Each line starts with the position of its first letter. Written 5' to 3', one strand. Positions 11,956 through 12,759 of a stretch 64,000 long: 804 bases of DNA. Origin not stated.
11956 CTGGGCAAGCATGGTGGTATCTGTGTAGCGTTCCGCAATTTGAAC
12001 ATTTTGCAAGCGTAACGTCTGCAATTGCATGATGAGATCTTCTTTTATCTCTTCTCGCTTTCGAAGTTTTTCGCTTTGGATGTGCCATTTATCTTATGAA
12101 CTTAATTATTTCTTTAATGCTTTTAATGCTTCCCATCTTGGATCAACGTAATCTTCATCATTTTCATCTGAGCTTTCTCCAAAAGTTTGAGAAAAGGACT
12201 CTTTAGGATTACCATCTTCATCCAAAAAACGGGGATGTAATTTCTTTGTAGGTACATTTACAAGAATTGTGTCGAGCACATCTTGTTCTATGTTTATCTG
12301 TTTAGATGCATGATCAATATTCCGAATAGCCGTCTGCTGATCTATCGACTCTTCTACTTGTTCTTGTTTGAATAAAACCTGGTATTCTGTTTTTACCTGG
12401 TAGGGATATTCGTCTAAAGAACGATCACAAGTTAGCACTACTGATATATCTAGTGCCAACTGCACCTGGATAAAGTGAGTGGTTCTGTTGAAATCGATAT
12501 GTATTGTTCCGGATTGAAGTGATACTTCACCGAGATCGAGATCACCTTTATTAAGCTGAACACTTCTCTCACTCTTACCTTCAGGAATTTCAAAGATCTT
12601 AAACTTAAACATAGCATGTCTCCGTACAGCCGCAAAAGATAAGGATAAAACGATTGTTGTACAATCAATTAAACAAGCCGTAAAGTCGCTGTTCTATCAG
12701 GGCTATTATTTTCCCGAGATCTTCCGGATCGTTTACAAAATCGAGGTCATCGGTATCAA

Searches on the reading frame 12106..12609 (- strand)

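Call 86: search_protein_families(library=pfam, proteins=[window:12106-12609:-], max_evalue=0.001)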
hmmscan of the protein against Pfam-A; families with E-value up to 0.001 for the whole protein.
window:12106-12609:- (167 aa): 1 family
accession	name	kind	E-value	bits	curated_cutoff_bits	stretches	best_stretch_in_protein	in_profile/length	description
PF02620.22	YceD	-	2.6e-18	66.6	33.2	1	50-166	2-119/119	Large ribosomal RNA subunit accumulation protein YceD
